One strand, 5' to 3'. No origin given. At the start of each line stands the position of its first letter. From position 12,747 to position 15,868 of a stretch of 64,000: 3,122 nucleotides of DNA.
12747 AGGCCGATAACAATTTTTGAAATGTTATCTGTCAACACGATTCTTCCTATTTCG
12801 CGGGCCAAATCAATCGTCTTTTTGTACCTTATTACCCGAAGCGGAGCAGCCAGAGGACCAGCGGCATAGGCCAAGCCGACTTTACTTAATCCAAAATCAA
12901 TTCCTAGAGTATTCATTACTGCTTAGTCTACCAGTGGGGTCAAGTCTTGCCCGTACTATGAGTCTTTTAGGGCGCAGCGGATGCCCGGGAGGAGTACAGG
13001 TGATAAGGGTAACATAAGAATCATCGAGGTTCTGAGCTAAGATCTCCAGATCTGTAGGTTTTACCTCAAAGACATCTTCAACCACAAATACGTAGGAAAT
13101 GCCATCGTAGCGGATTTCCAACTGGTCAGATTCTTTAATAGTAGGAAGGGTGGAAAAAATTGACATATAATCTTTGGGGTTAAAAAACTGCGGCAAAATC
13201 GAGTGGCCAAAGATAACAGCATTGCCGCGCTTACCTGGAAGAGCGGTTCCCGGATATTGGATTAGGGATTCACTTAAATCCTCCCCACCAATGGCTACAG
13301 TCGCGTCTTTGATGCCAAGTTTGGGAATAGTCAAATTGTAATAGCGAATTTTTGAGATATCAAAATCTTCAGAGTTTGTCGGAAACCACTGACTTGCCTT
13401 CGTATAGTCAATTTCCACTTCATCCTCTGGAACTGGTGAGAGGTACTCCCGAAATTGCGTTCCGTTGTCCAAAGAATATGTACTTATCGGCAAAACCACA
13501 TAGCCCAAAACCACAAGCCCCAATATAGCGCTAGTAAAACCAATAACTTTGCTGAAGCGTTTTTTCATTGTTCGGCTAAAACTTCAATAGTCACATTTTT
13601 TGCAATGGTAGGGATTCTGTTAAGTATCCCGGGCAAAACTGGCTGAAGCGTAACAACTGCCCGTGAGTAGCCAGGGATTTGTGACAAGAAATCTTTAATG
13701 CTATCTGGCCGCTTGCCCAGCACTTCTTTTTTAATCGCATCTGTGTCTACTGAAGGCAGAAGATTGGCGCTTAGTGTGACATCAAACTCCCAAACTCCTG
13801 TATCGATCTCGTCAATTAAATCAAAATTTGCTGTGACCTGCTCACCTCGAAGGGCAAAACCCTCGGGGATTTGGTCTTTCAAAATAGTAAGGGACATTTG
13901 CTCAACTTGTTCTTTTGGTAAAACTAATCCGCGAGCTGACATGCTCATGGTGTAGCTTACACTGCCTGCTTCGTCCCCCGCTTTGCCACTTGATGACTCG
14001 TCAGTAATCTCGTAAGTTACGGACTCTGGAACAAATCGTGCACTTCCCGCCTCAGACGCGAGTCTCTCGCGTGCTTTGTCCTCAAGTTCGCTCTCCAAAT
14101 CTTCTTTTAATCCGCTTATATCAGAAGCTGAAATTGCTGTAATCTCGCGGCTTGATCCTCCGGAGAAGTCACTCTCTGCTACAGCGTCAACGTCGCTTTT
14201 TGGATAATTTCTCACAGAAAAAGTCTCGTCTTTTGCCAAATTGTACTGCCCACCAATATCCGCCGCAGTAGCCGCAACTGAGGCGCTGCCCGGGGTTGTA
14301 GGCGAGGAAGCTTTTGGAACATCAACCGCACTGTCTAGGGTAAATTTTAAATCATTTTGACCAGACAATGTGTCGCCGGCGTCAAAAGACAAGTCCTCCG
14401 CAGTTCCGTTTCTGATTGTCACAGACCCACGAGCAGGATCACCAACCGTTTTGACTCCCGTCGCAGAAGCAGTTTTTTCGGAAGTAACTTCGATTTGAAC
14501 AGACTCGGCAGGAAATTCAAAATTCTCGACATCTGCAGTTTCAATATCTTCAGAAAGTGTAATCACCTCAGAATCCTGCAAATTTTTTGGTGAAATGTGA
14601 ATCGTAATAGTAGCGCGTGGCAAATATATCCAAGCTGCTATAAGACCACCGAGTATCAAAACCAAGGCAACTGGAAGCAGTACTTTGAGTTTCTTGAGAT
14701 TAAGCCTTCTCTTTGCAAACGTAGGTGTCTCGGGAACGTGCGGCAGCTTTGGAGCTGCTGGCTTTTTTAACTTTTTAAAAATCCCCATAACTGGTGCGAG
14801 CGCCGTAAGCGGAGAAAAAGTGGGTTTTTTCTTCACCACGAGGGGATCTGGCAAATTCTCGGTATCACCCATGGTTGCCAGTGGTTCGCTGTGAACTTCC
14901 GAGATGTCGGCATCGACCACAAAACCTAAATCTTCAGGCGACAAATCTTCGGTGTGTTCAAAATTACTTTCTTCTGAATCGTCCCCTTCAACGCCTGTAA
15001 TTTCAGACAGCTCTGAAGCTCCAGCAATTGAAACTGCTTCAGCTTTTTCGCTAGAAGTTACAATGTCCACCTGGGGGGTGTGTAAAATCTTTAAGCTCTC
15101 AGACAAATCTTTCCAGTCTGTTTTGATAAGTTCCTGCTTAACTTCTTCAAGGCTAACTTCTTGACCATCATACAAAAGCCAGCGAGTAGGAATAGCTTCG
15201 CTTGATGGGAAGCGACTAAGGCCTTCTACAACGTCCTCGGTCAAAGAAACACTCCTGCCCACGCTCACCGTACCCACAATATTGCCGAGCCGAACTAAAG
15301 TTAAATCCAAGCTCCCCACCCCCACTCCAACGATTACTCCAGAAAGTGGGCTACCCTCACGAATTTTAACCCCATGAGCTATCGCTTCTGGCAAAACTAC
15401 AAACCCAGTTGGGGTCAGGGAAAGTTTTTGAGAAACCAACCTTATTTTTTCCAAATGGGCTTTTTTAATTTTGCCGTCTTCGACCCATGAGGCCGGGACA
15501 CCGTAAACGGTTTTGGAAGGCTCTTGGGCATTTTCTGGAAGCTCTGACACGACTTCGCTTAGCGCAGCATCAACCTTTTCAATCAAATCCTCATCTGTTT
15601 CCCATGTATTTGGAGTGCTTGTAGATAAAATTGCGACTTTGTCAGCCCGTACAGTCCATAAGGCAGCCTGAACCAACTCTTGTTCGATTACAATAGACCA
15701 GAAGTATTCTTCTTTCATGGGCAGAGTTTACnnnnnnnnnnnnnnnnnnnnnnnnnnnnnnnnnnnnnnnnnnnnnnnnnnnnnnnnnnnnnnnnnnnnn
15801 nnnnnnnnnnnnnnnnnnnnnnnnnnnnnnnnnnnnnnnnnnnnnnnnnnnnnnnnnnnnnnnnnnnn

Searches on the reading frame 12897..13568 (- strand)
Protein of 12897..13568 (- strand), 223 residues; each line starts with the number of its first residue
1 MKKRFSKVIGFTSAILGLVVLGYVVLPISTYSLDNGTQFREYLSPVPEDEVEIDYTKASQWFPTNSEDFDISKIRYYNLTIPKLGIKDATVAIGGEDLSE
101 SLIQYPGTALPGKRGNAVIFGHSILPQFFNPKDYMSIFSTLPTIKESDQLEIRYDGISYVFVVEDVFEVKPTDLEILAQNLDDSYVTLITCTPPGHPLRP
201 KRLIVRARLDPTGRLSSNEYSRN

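Call 5: search_protein_families(library=pfam, proteins=[window:12897-13568:-], max_evalue=0.1)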
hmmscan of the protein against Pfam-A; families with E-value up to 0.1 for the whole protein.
window:12897-13568:- (223 aa): 1 family
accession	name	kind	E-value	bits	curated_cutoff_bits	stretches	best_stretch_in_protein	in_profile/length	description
PF04203.18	Sortase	-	6.9e-23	81.2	26.6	1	79-209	1-124/125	Sortase domain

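Call 6: search_protein_families(library=ncbifam, proteins=[window:12897-13568:-], max_evalue=0.1)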
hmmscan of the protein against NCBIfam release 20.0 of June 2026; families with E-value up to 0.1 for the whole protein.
window:12897-13568:- (223 aa): 7 families
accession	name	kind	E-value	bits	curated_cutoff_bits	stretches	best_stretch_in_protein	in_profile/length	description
NF033745.1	class_C_sortase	subfamily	2.9e-13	50.1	160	1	97-207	115-218/220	class C sortase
TIGR01076.1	sortase_fam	subfamily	7.9e-12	45.1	39.35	1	79-207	3-125/136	sortase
NF033747.1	class_E_sortase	subfamily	7.2e-10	39.1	160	1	16-210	11-206/211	class E sortase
NF058671.1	sortase_SrtD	exception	4.1e-09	36.4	140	1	18-207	5-185/187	class D sortase, LPxTATN-specific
NF033746.1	class_D_sortase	subfamily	1.6e-08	34.4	165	1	78-207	12-131/135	class D sortase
NF033748.1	class_F_sortase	subfamily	1.4e-06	28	166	1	103-192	48-134/155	class F sortase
TIGR03784.1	marine_sortase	equivalog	0.048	13.3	158.25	1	106-193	82-158/174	class GN sortase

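Call 8: find_encoding_contigs(protein=window:12897-13568:-, flank=3000, max_places=4)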
Protein window:12897-13568:- (223 aa): 1 contig read that carries it; 1 place shown.
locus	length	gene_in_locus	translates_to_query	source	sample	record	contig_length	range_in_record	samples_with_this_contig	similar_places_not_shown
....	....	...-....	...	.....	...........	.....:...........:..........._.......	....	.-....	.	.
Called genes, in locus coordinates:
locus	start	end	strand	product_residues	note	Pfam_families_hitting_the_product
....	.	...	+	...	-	?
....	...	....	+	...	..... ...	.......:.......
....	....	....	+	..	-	?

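Call 25: find_homologous_proteins(query=window:12897-13568:-)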
Query window:12897-13568:- (223 aa): 2546 proteins with E <= 0.001 among 2772 candidates; the best 120 are listed.
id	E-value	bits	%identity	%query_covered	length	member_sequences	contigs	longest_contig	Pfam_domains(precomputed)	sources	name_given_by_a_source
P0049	3.4e-144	496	100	100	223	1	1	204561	PF04203.19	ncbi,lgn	-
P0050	5.3e-126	436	87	97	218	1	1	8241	PF04203.19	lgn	-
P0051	1.5e-112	392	78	99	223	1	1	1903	PF04203.19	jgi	jgi:sortase A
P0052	3.3e-103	362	73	97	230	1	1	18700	PF04203.19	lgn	-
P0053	1.4e-101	356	72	99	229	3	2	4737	PF04203.19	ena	-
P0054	1.1e-100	354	70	98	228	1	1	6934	PF04203.19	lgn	-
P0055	2.2e-100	353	69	98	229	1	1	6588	PF04203.19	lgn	-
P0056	6.4e-100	351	73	96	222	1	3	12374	PF04203.19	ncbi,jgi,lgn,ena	-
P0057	1.7e-99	350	69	98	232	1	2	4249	PF04203.19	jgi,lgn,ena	jgi:sortase A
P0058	2.3e-99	349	72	95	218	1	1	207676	PF04203.19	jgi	-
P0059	4.0e-99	348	68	99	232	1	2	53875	PF04203.19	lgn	-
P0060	5.8e-99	348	73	95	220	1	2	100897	PF04203.19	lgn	-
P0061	1.3e-98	347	68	99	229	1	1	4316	PF04203.19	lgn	-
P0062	1.5e-98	347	73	93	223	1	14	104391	PF04203.19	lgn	-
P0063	1.6e-98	346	70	97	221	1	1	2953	PF04203.19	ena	-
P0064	1.8e-98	346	70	98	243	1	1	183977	PF04203.19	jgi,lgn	jgi:sortase A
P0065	1.0e-97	344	69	97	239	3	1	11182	PF04203.19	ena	-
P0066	1.0e-97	344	72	91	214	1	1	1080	PF04203.19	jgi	jgi:sortase A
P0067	1.3e-97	344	70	98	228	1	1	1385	PF04203.19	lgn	-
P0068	2.1e-97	343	67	96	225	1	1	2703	PF04203.19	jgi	jgi:sortase A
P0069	8.4e-97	341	70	98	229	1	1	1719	PF04203.19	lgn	-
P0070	1.0e-96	341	69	97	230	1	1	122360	PF04203.19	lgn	-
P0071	1.1e-96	340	68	99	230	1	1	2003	PF04203.19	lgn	-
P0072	1.3e-96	340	68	97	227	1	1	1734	PF04203.19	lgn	-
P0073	1.4e-96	340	71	96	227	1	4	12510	PF04203.19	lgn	-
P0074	2.5e-96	339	70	99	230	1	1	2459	PF04203.19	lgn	-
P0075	5.7e-96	338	69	98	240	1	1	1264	PF04203.19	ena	-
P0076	2.2e-93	330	67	96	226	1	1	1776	PF04203.19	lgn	-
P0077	5.2e-92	325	66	97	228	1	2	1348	PF04203.19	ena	-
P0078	6.8e-92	325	65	97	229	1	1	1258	PF04203.19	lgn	-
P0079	9.5e-91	321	65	97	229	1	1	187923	PF04203.19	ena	-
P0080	9.7e-90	318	65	97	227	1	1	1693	PF04203.19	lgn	-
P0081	2.7e-87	310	62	97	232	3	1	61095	PF04203.19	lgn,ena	-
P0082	2.2e-86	307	62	94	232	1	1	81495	PF04203.19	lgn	-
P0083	6.2e-85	302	62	97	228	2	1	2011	PF04203.19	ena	-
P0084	3.6e-84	300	61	95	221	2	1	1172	PF04203.19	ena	-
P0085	9.1e-84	298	64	94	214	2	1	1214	PF04203.19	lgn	-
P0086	1.1e-83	298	63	95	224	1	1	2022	PF04203.19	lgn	-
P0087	3.6e-83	296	61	95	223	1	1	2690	PF04203.19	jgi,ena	-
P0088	4.4e-83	296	62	95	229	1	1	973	PF04203.19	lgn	-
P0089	1.0e-82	295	66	83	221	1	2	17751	PF04203.19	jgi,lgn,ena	-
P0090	7.0e-82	292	61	96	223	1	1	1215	PF04203.19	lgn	-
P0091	9.0e-82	292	62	93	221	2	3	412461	PF04203.19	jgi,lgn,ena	-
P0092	2.1e-81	291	59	97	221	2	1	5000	PF04203.19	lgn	-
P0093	2.2e-81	290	61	96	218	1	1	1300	PF04203.19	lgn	-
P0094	2.4e-81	290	61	95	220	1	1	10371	PF04203.19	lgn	-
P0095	2.5e-81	290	59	97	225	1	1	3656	PF04203.19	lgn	-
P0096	5.2e-81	289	63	92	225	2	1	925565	PF04203.19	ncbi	-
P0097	1.0e-80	288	62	85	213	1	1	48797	PF04203.19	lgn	-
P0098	1.9e-80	287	58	100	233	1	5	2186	PF04203.19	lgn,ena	-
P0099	2.2e-80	287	62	94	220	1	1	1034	PF04203.19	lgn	-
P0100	2.8e-80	287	60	94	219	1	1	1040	PF04203.19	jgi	jgi:sortase A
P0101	4.2e-80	286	57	100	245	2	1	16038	PF04203.19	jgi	-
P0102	5.5e-80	286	61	95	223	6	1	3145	PF04203.19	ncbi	-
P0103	6.5e-80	286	61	95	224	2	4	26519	PF04203.19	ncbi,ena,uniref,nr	ncbi:hypothetical protein A2801_00670 [Candidatus Woesebacteria bacterium RIFCSPHIGHO2_01_FULL_41_10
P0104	9.8e-80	285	60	94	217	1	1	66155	PF04203.19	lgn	-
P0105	1.1e-79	285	59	97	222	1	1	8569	PF04203.19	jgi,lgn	jgi:sortase A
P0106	1.4e-79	284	57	100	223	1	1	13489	PF04203.19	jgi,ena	-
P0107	2.2e-79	284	59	94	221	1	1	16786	PF04203.19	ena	-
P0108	2.6e-79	284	63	94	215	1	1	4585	PF04203.19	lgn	-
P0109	4.3e-79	283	60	94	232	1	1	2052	PF04203.19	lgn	-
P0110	5.0e-79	283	60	94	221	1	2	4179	PF04203.19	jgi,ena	jgi:sortase A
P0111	5.1e-79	283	59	92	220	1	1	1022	PF04203.19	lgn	-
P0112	6.1e-79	282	57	97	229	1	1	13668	PF04203.19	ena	-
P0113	6.9e-79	282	58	96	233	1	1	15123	PF04203.19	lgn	-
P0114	8.0e-79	282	58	96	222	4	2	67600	PF04203.19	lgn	-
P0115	1.1e-78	282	61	92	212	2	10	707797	PF04203.19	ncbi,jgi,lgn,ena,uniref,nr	ncbi:MAG: hypothetical protein UV74_C0013G0536 [Candidatus Woesebacteria bacterium GW2011_GWB1_43_14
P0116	1.2e-78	281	59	98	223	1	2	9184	PF04203.19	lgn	-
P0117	1.4e-78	281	58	95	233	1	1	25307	PF04203.19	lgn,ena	-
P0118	2.4e-78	280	57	100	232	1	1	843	PF04203.19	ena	-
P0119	2.6e-78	280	59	94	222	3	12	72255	PF04203.19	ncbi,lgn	-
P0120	2.7e-78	280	60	93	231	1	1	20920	PF04203.19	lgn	-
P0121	2.9e-78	280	59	98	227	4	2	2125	PF04203.19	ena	-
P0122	3.0e-78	280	59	97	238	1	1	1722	PF04203.19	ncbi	-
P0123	3.9e-78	280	58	98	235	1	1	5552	PF04203.19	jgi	jgi:sortase A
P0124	4.7e-78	280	60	94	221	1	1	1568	PF04203.19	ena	-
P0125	4.7e-78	280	60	94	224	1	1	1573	PF04203.19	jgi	jgi:sortase A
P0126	6.2e-78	279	60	94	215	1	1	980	PF04203.19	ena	-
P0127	7.0e-78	279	57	97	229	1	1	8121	PF04203.19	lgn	-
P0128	7.3e-78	279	56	100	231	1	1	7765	PF04203.19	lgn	-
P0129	7.7e-78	279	56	100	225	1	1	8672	PF04203.19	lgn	-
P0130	7.9e-78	279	56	100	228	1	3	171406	PF04203.19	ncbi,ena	ncbi:MAG: sortase [Patescibacteria group bacterium]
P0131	1.6e-77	278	60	100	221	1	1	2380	PF04203.19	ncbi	-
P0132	1.6e-77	278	56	98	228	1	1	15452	PF04203.19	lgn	-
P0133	2.6e-77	277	60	94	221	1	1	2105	PF04203.19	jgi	jgi:sortase A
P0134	2.9e-77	277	56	95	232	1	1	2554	PF04203.19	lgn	-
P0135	3.3e-77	277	60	93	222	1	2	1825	PF04203.19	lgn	-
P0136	4.3e-77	276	60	94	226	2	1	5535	PF04203.19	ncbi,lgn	-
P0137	6.4e-77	276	59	94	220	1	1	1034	PF04203.19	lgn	-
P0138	6.7e-77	276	62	94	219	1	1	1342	PF04203.19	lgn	-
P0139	8.1e-77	275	55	99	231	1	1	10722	PF04203.19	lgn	-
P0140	8.7e-77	275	56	97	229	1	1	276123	PF04203.19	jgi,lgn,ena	-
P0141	8.7e-77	275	58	95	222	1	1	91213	PF04203.19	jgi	jgi:sortase A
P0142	8.7e-77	275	56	100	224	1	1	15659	PF04203.19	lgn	-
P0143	1.0e-76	275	55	97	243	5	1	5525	PF04203.19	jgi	jgi:sortase A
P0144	1.3e-76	275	58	95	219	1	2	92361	PF04203.19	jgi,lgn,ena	-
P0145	1.3e-76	275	60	94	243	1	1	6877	PF04203.19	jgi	jgi:sortase A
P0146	1.5e-76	275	57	95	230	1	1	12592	PF04203.19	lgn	-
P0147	1.6e-76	275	58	96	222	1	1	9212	PF04203.19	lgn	-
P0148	1.8e-76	274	56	100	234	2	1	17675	PF04203.19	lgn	-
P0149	1.9e-76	274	55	97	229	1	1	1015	PF04203.19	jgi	-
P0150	2.1e-76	274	61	91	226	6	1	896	PF04203.19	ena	-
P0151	2.2e-76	274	57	94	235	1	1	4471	PF04203.19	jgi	-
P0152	2.3e-76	274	54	86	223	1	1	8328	PF04203.19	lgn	-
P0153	2.4e-76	274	56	97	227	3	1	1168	PF04203.19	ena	-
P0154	2.5e-76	274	60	85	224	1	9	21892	PF04203.19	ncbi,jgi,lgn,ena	-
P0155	2.6e-76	274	57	100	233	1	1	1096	PF04203.19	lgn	-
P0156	2.8e-76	274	55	97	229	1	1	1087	PF04203.19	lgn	-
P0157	2.8e-76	274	57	94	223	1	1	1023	PF04203.19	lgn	-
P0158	3.3e-76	274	57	94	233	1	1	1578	PF04203.19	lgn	-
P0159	3.4e-76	273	58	95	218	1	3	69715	PF04203.19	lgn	-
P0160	3.7e-76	273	56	100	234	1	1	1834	PF04203.19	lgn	-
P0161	4.0e-76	273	57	97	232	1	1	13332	PF04203.19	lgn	-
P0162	4.3e-76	273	56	97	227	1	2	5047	PF04203.19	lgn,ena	-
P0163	4.6e-76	273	60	92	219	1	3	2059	PF04203.19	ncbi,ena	-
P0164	4.7e-76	273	56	97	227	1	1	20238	PF04203.19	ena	-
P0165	4.9e-76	273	54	86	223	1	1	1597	PF04203.19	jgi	jgi:sortase A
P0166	5.1e-76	273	58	90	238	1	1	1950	PF04203.19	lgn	-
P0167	5.4e-76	273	57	96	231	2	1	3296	PF04203.19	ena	-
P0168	5.7e-76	273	55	95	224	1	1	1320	PF04203.19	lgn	-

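Call 34: search_solved_structures(query=window:12897-13568:-, max_evalue=0.001)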
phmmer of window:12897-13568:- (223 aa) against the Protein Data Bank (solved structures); distinct sequences matched with E-value up to 0.001: 20.
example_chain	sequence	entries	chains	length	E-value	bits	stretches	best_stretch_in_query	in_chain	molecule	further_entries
8gr6_A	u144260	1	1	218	1e-09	41.3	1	79-211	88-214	Sortase-like protein, putative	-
4d70_A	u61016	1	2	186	1.7e-09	40.6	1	80-208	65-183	SORTASE FAMILY PROTEIN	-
24rr_A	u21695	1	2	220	3.1e-09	39.8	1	79-208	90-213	Ebp pilus assembly class C sortase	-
8guu_A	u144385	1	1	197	1.5e-08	37.5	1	79-211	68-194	Sortase-like protein, putative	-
4d7w_A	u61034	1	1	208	3.1e-07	33.2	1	78-211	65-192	SORTASE FAMILY PROTEIN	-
6bwe_A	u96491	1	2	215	6.5e-07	32.2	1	104-208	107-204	Putative fimbrial associated sortase-like protein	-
5k9a_A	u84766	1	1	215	6.6e-07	32.2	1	104-208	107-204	Putative fimbrial associated sortase-like protein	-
5go6_A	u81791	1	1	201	2.9e-06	30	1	80-215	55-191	Putative secreted protein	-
5go5_A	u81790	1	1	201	1.1e-05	28.2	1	80-215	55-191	sortase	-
3rcc_A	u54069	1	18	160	1.9e-05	27.4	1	116-219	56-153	Sortase SrtA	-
7s56_A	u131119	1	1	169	2.2e-05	27.1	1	135-219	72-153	Class A sortase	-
4g1j_A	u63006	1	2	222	7.3e-05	25.5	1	81-211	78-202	Sortase family protein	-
3rbi_A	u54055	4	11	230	8e-05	25.3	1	81-211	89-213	Sortase family protein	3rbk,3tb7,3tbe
3o0p_A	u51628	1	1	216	8.9e-05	25.2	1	79-209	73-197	Sortase family protein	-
3re9_A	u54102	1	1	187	0.00018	24.1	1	76-209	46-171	Sortase-like protein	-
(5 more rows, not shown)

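Call 47: find_related_loci(query=A2, collection=genome_contigs, flank=10000)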
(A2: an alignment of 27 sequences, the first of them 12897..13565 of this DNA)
Query A2 (222 aa) in genome_contigs; peptide patterns used: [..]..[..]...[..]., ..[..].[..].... (x = any residue, [..] = any of these).
432 stretches matched a pattern; 415 encode a relative of the query (tblastn E <= 1e-3); the best 80 are kept; 80 distinct loci.
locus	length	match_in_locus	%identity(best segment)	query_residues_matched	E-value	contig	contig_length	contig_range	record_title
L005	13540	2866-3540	73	1-220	3e-107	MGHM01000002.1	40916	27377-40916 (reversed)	MAG: Candidatus Woesebacteria bacterium RIFCSPLOWO2_01_FULL_44_24b rifcsplowo2_01_scaffold_1125, whole genome shotgun se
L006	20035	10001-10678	57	1-222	4e-85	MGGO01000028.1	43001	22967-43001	MAG: Candidatus Woesebacteria bacterium RIFCSPHIGHO2_01_FULL_44_10 rifcsphigho2_01_scaffold_7704, whole genome shotgun s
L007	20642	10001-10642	58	6-213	3e-82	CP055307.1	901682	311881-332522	MAG: Candidatus Woesebacteria bacterium isolate Ch104b chromosome, complete genome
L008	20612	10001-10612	61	4-208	9e-82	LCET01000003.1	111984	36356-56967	MAG: Candidatus Woesebacteria bacterium GW2011_GWC1_42_9 UV51_C0003, whole genome shotgun sequence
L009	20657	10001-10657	57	1-213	1e-81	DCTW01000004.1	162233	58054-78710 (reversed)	MAG TPA_asm: Candidatus Woesebacteria bacterium UBA1430 UBA1430_contig_24435, whole genome shotgun sequence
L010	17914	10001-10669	57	6-218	3e-81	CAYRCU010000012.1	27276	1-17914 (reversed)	MAG TPA_asm: uncultured Gammaproteobacteria bacterium isolate SRP338002_co1_166 genome assembly, contig: NODE_1608_lengt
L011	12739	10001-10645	59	3-211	8e-81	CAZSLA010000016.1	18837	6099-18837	MAG TPA_asm: uncultured Gammaproteobacteria bacterium isolate binchicken_co60_48 genome assembly, contig: NODE_4237_leng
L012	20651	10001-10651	59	2-210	3e-80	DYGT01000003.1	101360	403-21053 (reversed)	MAG TPA_asm: Candidatus Microgenomatus sp. isolate BE2012_6_40_25 Afr_mines_BE2012_107_length_101360_cov_10_224086, whol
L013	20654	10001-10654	54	1-210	2e-78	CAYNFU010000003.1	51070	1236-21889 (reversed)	MAG TPA_asm: uncultured Gammaproteobacteria bacterium isolate SRP050083_co2_220 genome assembly, contig: NODE_302_length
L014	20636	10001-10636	55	1-210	3e-77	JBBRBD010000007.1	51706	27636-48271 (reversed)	MAG: Patescibacteria group bacterium isolate Co_metawrap_2327 Cmw_2327_k141_339727_length_51706_cov_13.0000, whole genom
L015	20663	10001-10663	56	1-215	5e-77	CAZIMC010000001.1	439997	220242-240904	MAG TPA_asm: uncultured Gammaproteobacteria bacterium isolate SRP170004_co1_20 genome assembly, contig: NODE_13_length_4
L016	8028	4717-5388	53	1-217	6e-77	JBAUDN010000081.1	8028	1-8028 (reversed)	MAG: Microgenomates group bacterium isolate MFD13099_ilm_asm_bin3 k127_184240, whole genome shotgun sequence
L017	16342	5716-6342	55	1-210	2e-76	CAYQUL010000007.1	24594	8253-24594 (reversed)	MAG TPA_asm: uncultured Gammaproteobacteria bacterium isolate SRP342105_co1_495 genome assembly, contig: NODE_2674_lengt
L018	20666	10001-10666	52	2-217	2e-76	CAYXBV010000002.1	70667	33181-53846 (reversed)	MAG TPA_asm: uncultured Gammaproteobacteria bacterium isolate SRP191223_co1_10 genome assembly, contig: NODE_187_length_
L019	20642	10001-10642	55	1-208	4e-76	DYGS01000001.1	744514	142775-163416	MAG TPA_asm: Candidatus Microgenomatus sp. isolate BE2012_5_35_30 Afr_mines_BE2012_3_length_744514_cov_13_281153, whole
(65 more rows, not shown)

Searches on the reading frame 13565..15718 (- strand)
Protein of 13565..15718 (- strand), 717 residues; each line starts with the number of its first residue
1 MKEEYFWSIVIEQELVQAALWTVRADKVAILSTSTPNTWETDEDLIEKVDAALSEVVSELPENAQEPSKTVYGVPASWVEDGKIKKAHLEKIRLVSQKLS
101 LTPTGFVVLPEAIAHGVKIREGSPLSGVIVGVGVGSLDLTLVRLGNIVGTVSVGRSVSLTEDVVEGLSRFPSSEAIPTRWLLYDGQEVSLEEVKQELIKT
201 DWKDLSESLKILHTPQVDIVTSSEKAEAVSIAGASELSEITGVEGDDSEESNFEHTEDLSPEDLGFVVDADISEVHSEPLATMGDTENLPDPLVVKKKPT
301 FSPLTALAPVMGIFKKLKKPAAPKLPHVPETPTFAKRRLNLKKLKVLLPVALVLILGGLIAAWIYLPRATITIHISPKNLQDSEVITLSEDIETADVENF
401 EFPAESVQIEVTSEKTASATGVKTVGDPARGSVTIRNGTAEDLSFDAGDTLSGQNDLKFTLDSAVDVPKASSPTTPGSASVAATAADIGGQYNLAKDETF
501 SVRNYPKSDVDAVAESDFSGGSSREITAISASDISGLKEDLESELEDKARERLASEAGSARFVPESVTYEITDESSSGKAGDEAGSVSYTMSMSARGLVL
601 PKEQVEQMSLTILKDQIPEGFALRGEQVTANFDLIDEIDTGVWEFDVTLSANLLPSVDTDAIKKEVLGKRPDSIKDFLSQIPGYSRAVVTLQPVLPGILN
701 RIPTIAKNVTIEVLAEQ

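Call 20: search_protein_families(library=pfam, proteins=[window:13565-15718:-], max_evalue=0.001)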
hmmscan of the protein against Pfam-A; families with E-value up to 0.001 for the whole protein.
window:13565-15718:- (717 aa): 1 family
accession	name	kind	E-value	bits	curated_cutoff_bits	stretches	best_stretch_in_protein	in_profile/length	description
PF04865.19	Baseplate_J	-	0.00046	20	21.1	0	425-525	19-113/255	Baseplate J-like protein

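Call 50: search_protein_families(library=ncbifam, proteins=[window:13565-15718:-], max_evalue=0.1)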
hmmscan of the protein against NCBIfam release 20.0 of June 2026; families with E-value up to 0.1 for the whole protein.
window:13565-15718:- (717 aa): 0 families
